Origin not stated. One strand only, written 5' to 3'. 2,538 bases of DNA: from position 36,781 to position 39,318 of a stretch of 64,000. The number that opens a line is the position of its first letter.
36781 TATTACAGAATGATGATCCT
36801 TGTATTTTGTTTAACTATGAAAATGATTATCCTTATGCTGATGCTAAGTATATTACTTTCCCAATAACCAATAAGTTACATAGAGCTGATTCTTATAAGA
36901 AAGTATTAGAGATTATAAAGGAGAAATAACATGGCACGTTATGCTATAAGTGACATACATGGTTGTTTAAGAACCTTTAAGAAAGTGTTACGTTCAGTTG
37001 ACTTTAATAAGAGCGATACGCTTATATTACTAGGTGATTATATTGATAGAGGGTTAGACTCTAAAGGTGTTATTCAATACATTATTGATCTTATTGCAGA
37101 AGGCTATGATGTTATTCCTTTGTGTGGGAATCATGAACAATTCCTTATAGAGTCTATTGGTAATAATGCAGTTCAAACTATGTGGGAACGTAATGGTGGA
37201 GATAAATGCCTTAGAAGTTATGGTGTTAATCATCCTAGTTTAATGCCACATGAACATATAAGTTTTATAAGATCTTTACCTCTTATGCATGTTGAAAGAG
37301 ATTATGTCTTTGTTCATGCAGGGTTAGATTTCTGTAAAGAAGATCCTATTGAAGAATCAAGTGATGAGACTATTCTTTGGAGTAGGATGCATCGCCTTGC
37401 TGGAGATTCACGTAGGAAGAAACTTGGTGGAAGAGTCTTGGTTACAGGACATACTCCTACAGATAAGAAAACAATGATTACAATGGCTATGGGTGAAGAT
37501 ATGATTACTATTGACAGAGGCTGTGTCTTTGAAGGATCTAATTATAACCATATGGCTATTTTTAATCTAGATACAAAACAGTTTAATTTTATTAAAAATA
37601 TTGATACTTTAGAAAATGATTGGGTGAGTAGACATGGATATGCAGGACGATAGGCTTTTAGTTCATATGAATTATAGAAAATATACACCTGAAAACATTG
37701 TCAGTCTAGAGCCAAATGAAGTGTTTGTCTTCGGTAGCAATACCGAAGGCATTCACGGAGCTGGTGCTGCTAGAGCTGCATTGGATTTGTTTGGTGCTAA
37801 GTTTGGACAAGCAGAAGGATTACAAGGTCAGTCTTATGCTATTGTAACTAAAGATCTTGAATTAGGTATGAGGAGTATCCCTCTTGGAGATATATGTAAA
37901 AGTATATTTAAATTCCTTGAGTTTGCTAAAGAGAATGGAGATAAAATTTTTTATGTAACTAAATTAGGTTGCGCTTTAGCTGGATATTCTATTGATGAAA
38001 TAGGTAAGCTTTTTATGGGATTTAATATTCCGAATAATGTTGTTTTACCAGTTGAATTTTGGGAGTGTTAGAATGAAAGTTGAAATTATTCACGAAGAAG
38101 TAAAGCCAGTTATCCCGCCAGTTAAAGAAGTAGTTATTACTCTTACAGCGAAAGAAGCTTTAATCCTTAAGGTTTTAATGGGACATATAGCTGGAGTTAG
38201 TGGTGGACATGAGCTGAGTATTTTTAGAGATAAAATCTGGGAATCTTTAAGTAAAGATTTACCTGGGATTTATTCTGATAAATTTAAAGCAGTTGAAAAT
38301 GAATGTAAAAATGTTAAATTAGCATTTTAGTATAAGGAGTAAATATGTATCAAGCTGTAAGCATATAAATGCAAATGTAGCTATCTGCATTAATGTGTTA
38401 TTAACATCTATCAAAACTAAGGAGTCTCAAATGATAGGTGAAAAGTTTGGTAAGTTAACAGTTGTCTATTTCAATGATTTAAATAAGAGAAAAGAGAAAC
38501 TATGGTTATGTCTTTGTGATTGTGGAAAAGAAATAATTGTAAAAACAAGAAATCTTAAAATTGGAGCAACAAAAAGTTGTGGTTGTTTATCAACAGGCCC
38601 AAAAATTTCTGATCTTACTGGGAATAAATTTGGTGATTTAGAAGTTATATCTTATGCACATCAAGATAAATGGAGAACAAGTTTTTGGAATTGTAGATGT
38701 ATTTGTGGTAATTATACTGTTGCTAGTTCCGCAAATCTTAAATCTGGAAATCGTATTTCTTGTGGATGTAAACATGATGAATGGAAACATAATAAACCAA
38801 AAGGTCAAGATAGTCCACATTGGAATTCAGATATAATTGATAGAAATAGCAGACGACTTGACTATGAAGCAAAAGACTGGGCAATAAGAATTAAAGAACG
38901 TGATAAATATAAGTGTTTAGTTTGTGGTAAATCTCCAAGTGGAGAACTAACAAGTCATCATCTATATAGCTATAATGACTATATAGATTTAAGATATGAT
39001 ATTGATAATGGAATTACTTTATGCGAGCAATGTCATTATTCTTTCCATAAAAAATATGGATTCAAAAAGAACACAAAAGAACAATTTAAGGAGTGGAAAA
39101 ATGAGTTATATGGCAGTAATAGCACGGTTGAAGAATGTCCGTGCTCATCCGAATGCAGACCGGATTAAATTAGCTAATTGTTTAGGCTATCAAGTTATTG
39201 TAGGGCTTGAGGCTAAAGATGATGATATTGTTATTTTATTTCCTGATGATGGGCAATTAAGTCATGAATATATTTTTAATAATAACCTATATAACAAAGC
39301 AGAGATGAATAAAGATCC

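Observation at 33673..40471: RNA damage-reversal cluster: alarmone hydrolase, Pnk kinase, HAD and PPP phosphatases, Rnl2-type ligase with extra N-terminal domain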

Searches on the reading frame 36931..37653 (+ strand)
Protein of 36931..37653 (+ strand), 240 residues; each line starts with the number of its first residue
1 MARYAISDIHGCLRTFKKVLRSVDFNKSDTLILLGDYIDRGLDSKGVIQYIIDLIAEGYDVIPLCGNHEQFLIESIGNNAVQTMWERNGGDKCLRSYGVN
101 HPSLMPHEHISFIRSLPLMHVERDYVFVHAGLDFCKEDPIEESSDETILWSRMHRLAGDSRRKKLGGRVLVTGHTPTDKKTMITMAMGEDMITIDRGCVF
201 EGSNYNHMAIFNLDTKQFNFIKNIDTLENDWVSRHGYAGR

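Call 3: search_protein_families(library=pfam, proteins=[window:36931-37653:+], max_evalue=0.01)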
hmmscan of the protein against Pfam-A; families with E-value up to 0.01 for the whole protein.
window:36931-37653:+ (240 aa): 2 families
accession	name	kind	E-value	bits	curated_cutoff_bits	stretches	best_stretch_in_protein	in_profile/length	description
PF00149.33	Metallophos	-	4.1e-16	60.4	21.5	1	5-178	5-159/191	Calcineurin-like phosphoesterase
PF12850.12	Metallophos_2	-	0.0019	18.6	27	1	3-86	3-60/154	Calcineurin-like phosphoesterase superfamily domain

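Call 6: search_protein_families(library=ncbifam, proteins=[window:36931-37653:+], max_evalue=0.01)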
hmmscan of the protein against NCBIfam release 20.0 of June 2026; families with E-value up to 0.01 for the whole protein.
window:36931-37653:+ (240 aa): 8 families
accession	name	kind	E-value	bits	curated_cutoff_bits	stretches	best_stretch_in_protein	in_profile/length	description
NF001204.0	PRK00166.1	equivalog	3.1e-20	72.6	176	1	1-132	1-123/276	symmetrical bis(5'-nucleosyl)-tetraphosphatase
NF008516.0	PRK11439.1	equivalog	3.5e-17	63.1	326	1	5-203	21-211/218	protein-serine/threonine phosphatase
TIGR00668.1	apaH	equivalog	2.8e-10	40.1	222.85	1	1-132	1-123/279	bis(5'-nucleosyl)-tetraphosphatase (symmetrical) ApaH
TIGR04075.1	bacter_Pnkp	equivalog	9.7e-10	37.3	750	1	6-202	185-396/851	polynucleotide kinase-phosphatase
NF010148.0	PRK13625.1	equivalog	1.9e-09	37.4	340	1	5-202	5-215/245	bis(5'-nucleosyl)-tetraphosphatase PrpE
NF007425.0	PRK09968.1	equivalog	8e-08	32.2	332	1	4-179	18-192/218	protein-serine/threonine phosphatase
NF006988.0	PRK09453.1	equivalog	3.5e-06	27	117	1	5-41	5-41/183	phosphodiesterase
NF043030.1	T4SS_Wip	domain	0.00077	18.7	300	1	11-81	66-138/330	Dot/Icm T4SS effector Wip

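Call 7: search_protein_families(library=phrogs, proteins=[window:36931-37653:+], max_evalue=0.001)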
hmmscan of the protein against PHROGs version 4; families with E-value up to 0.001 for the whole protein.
window:36931-37653:+ (240 aa): 5 families
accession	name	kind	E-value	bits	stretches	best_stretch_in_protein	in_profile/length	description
phrog_246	-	other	8.5e-52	177.6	1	1-234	176-403/417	NinI-like serine-threonine phosphatase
phrog_20114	-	other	4.7e-15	57.1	1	4-76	6-77/131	phosphoesterase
phrog_8238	-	DNA, RNA and nucleotide metabolism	9.5e-12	44.8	1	6-104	177-277/737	RNA ligase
phrog_9096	-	unknown function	1.2e-07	32.7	1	4-91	16-99/157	-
phrog_1649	-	other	2.4e-06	27.4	1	4-72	39-107/308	metallo-phosphoesterase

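Call 19: search_solved_structures(query=window:36931-37653:+, max_evalue=0.1, show_alignments=1)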
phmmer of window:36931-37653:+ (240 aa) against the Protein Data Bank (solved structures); distinct sequences matched with E-value up to 0.1: 21.
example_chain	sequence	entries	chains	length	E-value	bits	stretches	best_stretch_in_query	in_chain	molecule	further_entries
1g5b_A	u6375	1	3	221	4.9e-12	49.2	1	4-202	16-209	SERINE/THREONINE PROTEIN PHOSPHATASE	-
2qjc_A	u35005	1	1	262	5.3e-08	36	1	6-169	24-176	Diadenosine tetraphosphatase, putative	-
9t9n_A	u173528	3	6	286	2.5e-07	33.8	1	1-132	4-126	Bis(5'-nucleosyl)-tetraphosphatase, symmetrical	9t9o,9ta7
2dfj_A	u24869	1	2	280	1.7e-06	31.1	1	1-76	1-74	diadenosinetetraphosphatase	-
9olz_A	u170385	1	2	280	1.8e-06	31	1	1-76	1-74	Bis(5'-nucleosyl)-tetraphosphatase [symmetrical]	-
9ojd_A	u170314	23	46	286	1.9e-06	30.9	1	1-76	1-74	Bis(5'-nucleosyl)-tetraphosphatase [symmetrical] | Bis(5'-nucleosyl)-tetraphosphatase, symmetrical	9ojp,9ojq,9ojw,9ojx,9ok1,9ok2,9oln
9oly_A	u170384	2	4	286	2.5e-05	27.2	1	1-76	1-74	Bis(5'-nucleosyl)-tetraphosphatase [symmetrical]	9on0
5vjv_A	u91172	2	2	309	7.1e-05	25.8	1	15-69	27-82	Rhizobiales-like phosphatase 2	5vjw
4j6o_A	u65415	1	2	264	7.4e-05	25.7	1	28-203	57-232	Metallophosphoesterase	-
6tz6_A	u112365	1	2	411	0.021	17.6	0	7-74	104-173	Serine/threonine-protein phosphatase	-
4iyp_C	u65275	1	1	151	0.03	17.1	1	7-75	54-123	Serine/threonine-protein phosphatase 2A catalytic subunit alpha isoform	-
2nyl_C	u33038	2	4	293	0.076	15.8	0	7-76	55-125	Serine/threonine-protein phosphatase 2A catalytic subunit alpha isoform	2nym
3p71_C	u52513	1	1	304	0.082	15.7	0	7-76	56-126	Serine/threonine-protein phosphatase 2A catalytic subunit alpha isoform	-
2ie3_C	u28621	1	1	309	0.085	15.7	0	7-76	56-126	Serine/threonine-protein phosphatase 2A catalytic subunit alpha isoform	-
2ie4_C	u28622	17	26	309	0.085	15.7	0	7-76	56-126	Serine/threonine-protein phosphatase 2A catalytic subunit alpha isoform | PP2A-C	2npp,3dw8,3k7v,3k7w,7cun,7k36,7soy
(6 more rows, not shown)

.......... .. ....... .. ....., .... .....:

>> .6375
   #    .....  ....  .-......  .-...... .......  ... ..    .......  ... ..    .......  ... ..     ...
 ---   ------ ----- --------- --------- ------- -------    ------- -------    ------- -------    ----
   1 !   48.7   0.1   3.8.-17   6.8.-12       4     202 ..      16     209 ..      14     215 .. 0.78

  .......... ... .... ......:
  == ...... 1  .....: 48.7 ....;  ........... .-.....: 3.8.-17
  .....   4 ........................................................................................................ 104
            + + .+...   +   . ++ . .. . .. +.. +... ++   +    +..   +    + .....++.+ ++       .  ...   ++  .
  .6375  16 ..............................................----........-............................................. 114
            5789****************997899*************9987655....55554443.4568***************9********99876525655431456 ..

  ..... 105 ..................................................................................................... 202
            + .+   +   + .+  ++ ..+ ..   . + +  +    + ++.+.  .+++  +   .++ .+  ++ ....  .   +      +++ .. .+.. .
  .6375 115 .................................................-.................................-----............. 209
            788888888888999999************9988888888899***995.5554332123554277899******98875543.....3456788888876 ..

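Call 90: search_protein_families(library=padloc, proteins=[window:36931-37653:+], max_evalue=0.001)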
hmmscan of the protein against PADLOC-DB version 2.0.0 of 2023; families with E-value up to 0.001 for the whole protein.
window:36931-37653:+ (240 aa): 0 families

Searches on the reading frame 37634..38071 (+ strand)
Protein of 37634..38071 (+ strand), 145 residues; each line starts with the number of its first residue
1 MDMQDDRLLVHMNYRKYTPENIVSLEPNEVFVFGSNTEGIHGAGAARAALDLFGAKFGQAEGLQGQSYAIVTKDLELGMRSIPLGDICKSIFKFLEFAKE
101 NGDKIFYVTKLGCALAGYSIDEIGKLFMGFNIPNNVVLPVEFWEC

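Call 3: search_protein_families(library=pfam, proteins=[window:37634-38071:+], max_evalue=0.01)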
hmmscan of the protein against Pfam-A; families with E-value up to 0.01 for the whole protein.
window:37634-38071:+ (145 aa): 0 families

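Call 6: search_protein_families(library=ncbifam, proteins=[window:37634-38071:+], max_evalue=0.01)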
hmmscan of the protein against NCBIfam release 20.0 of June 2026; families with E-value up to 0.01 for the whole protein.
window:37634-38071:+ (145 aa): 1 family
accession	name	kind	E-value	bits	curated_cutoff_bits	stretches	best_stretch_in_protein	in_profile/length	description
NF049995.1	A1S_2505_Nterm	subfamily_domain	1.4e-36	125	45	1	30-142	1-109/109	A1S_2505 family phage non-structural protein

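Call 7: search_protein_families(library=phrogs, proteins=[window:37634-38071:+], max_evalue=0.001)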
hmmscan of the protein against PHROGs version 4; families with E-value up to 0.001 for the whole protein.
window:37634-38071:+ (145 aa): 2 families
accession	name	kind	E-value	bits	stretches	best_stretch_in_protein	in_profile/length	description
phrog_2072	-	unknown function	3.6e-35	121.9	1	12-142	3-129/143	-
phrog_335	-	other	0.00077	19.7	0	88-125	149-187/422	phosphatase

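Call 62: find_homologous_proteins(query=window:37634-38071:+, max_evalue=0.00001)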
Query window:37634-38071:+ (145 aa): 4236 proteins with E <= 0.00001 among 4281 candidates; the best 120 are listed.
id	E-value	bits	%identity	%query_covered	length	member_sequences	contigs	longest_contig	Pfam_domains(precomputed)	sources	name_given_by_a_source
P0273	1.4e-92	325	100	100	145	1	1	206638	-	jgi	jgi:hypothetical protein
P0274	6.7e-49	183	66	88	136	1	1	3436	-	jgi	jgi:hypothetical protein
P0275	3.7e-44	168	65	88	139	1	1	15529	-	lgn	-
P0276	3.2e-42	162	62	88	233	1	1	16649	-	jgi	jgi:hypothetical protein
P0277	5.0e-41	158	65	87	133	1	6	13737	-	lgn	-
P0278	6.0e-40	154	58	89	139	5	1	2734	-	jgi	jgi:hypothetical protein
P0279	6.8e-40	154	59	92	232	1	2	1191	-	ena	-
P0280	1.2e-39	154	58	90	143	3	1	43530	-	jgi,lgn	jgi:hypothetical protein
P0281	2.0e-39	153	59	88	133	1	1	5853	-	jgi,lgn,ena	-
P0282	2.3e-39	153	57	89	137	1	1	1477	-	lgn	-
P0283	3.0e-39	152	59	88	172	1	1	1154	-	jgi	jgi:hypothetical protein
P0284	1.4e-38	150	57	91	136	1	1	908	-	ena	-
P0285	1.8e-38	150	61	87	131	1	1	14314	-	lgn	-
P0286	3.0e-38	149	58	88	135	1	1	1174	-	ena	-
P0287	3.6e-38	149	60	88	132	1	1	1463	-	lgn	-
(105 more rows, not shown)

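Call 65: search_solved_structures(query=A3, max_evalue=10, show_alignments=2)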
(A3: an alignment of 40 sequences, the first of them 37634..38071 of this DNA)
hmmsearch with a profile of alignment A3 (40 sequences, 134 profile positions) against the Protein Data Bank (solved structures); distinct sequences matched with E-value up to 10: 8.
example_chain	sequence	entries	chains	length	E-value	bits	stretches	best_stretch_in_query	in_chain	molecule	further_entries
4j5r_A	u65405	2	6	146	0.25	14.3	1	55-120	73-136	O-acetyl-ADP-ribose deacetylase 1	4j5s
4j5q_A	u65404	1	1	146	0.26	14.3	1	55-120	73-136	O-acetyl-ADP-ribose deacetylase 1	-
2eee_A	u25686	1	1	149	0.27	14.2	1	55-120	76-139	Uncharacterized protein C6orf130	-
2l8r_A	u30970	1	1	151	0.29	14.1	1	55-120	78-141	Uncharacterized protein C6orf130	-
2lgr_A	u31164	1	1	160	0.34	13.9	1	55-120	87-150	Uncharacterized protein C6orf130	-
3rri_A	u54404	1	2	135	0.87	12.6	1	89-110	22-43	Glyoxalase/bleomycin resistance protein/dioxygenase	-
9p41_A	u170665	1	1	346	1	12.3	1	25-61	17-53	Endoglucanase Cel5A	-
7omu_AAA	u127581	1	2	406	1.2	12.2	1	57-128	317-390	Macro domain-containing protein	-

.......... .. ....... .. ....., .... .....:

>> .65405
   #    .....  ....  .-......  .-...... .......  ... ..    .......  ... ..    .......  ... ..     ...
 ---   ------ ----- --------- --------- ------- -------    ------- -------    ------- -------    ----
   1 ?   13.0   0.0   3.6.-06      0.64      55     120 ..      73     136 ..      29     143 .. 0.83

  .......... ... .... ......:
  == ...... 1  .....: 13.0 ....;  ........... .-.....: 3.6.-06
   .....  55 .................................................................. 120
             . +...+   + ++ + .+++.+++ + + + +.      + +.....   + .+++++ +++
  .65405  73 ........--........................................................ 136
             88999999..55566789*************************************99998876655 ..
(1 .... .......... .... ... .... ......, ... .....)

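Call 70: predict_structure(alignment_id=A3)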
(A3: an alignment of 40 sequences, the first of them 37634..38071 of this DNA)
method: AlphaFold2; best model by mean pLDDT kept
length: 145 residues; sequences in the alignment: 40
mean_pLDDT: 94.4   pTM: 0.85
mean pLDDT of the five models: 94.4, 93.5, 92.7, 92.4, 92.4
residues with pLDDT >= 90: 130; 70-90: 2; 50-70: 13; < 50: 0
segments of 3 or more residues with pLDDT < 50: none
pLDDT, mean of each block of 10 residues (from residue 1): 66 81 98 98 97 98 99 97 98 99 98 96 98 98 95
secondary structure, 60 per line:
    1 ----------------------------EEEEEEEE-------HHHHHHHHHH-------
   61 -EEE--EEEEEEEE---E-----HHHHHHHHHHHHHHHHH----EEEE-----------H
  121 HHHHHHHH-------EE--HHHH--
elements in order: E29-36 H44-53 E62-64 E67-74 H84-100 E105-108 H120-128 H140-143

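Call 72: fold_search(model_id=the predicted structure, library=pdb)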
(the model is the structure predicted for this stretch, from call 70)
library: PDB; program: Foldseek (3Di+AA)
matches with E <= 10: 425; with E <= 0.001: 0
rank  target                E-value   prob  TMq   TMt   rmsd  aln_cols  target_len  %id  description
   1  7omu_AAA              2.8e-03  1.00  0.52  0.23   7.4       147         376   19  Thermosipho africanus DarTG in complex with ADP-ribose (released 2021-06-23)
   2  2l8r_MODEL_1_A        6.6e-03  1.00  0.60  0.59   3.8       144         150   15  Solution structure of human protein C6orf130 in complex with ADP-ribose (released 2011-02-23)
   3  5e3b                  9.2e-03  0.99  0.53  0.52   5.6       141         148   15  Structure of macrodomain protein from Streptomyces coelicolor (released 2016-09-28)
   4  3v45                  1.9e-02  0.97  0.54  0.49   4.3       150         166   17  Crystal Structure of de novo designed serine hydrolase OSH55, Northeast Structural Genomics Consortium Target OR130 (released 2012-01-04)
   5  4j5q                  2.6e-02  0.99  0.59  0.59   4.2       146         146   17  TARG1 (C6orf130), Terminal ADP-ribose Glycohydrolase 1, apo structure (released 2013-03-27)
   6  3gpg_D                3.4e-02  0.99  0.60  0.55   4.9       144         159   12  Crystal structure of macro domain of Chikungunya virus (released 2009-07-21)
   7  7h6j_A                3.6e-02  0.98  0.59  0.54   4.5       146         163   12  Group deposition for crystallographic fragment screening of Chikungunya virus nsP3 macrodomain -- Crystal structure of (released 2024-05-29)
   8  6vuq_A                3.6e-02  0.97  0.58  0.53   5.0       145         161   14  Crystal structure of CHIKV nsP3 macrodomain soaked with ADP-ribose (released 2021-01-13)
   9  4gvw                  3.8e-02  0.94  0.49  0.39   6.7       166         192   14  Three-dimensional structure of the de novo designed serine hydrolase 2bfq_3, Northeast Structural Genomics Consortium (N (released 2012-09-12)
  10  9yhl_B                4.1e-02  0.97  0.53  0.49   4.9       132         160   12  Crystal structure of Chikungunya virus nsP3 macrodomain N24A D31N double mutant (P31 crystal form) in complex with ADP (released 2025-11-26)
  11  9yhe_A                4.1e-02  0.97  0.59  0.52   5.4       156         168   12  Crystal structure of Chikungunya virus nsP3 macrodomain D31N mutant (P31 crystal form) (released 2025-11-26)
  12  6vuq_D                4.3e-02  0.98  0.61  0.56   4.6       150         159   13  Crystal structure of CHIKV nsP3 macrodomain soaked with ADP-ribose (released 2021-01-13)
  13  6qzu_A                5.0e-02  0.97  0.59  0.54   4.9       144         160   13  Getah virus macro domain (released 2020-04-01)
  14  2fg1                  5.0e-02  0.96  0.54  0.50   5.8       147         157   12  Structure of a Protein of Unknown Function from Bacteroides thetaiotaomicron. (released 2006-03-07)
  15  7h7x_D                5.3e-02  0.97  0.58  0.53   4.9       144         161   12  Group deposition for crystallographic fragment screening of Chikungunya virus nsP3 macrodomain -- Crystal structure of (released 2024-05-29)
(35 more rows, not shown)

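Call 90: search_protein_families(library=padloc, proteins=[window:37634-38071:+], max_evalue=0.001)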
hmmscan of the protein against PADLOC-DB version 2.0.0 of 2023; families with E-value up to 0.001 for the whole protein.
window:37634-38071:+ (145 aa): 0 families

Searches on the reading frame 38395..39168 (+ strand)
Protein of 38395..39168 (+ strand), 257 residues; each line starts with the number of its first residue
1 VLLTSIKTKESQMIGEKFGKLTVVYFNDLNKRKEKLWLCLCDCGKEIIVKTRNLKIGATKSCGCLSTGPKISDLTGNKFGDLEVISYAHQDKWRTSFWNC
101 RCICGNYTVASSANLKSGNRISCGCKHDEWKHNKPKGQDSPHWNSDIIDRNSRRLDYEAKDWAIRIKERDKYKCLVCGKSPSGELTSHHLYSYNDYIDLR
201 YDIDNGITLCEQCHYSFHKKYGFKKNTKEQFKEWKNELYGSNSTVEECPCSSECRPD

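Call 4: search_protein_families(library=pfam, proteins=[window:38395-39168:+], max_evalue=0.01)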
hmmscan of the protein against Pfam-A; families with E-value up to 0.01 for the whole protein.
window:38395-39168:+ (257 aa): 2 families
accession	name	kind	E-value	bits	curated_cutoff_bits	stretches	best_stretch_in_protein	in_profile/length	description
PF01844.29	HNH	-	4.3e-07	30.4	21.4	1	174-218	1-45/47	HNH endonuclease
PF13391.12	HNH_2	-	0.00027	21.2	21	1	174-220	1-61/66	HNH endonuclease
